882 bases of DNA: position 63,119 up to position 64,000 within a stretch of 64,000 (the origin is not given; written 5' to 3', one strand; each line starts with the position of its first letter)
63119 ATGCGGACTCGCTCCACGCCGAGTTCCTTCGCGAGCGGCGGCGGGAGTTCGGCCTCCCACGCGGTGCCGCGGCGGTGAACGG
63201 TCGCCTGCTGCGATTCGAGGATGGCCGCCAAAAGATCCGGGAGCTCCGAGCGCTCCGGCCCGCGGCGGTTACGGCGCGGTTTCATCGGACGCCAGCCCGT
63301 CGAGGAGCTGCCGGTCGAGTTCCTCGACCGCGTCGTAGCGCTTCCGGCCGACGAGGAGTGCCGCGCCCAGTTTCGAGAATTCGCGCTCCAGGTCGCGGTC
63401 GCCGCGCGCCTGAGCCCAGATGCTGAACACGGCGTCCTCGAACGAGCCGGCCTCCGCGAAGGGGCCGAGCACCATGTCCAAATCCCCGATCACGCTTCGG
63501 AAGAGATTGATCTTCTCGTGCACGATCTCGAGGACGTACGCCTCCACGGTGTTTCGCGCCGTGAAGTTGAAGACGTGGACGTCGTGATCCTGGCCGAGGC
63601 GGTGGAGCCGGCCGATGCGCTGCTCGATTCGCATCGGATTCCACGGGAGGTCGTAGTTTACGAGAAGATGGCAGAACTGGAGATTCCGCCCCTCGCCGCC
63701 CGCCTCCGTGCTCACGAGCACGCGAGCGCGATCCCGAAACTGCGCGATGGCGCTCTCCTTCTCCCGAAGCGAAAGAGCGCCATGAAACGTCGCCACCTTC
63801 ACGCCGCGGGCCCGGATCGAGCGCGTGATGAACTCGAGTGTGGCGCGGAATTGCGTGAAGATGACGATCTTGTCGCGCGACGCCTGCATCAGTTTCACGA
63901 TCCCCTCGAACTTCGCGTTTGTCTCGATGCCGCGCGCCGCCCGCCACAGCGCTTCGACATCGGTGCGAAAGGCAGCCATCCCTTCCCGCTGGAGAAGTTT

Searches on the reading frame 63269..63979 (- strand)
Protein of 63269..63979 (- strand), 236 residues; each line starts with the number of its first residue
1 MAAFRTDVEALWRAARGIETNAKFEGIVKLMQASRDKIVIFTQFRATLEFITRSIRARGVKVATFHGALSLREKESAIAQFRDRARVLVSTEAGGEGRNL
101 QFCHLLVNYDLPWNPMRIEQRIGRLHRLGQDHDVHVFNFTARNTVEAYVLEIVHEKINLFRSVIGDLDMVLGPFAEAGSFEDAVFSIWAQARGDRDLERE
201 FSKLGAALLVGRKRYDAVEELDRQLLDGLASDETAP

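Call 17: search_protein_families(library=ncbifam, proteins=[window:63269-63979:-], max_evalue=1e-8)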
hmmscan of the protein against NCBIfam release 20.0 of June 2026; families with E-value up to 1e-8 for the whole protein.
window:63269-63979:- (236 aa): 12 families
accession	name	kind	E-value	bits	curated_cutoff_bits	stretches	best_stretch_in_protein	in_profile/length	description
NF038318.1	DISARM_DrmD_b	equivalog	2.6e-43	148.3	950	1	70-223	472-624/868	DISARM system SNF2-like helicase DrmD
NF038317.1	DISARM_DrmD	equivalog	5.2e-42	144.2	610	1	32-174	503-660/1021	DISARM system SNF2-like helicase DrmD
NF003426.0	PRK04914.1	equivalog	1.7e-29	102.7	576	1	19-163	477-626/959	RNA polymerase-associated protein RapA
NF041062.1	DpdE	equivalog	5.9e-25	87.4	500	1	27-174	532-690/1048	protein DpdE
NF042964.1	phospholipD_antiphage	equivalog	4.7e-23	81.5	1100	1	38-170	686-832/895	phospholipase D-like domain-containing anti-phage protein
NF058637.1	helic_SCO1167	equivalog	7.7e-21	73.9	1200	1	25-171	769-917/932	SCO1167/SCO6262 family helicase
NF053675.1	pilus_reg_Snf2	equivalog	8.5e-20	70.5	1100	1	30-164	872-1008/1029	pilus expression-regulating Snf2 family helicase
NF008744.0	PRK11776.1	equivalog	5.6e-12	45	524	1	18-132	224-340/460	ATP-dependent RNA helicase DbpA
NF053631.1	RNA_helic_CshA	equivalog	1.3e-11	44.1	646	1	18-134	219-337/434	degradosome RNA helicase CshA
NF010337.0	PRK13766.1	equivalog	5.9e-11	41.2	610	1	29-136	360-475/781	Hef nuclease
NF003390.0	PRK04537.1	equivalog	2.2e-09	36.9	732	1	36-138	258-361/572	ATP-dependent RNA helicase RhlB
NF008394.0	PRK11192.1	equivalog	2.3e-09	36.6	507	1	21-131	232-344/441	ATP-dependent RNA helicase SrmB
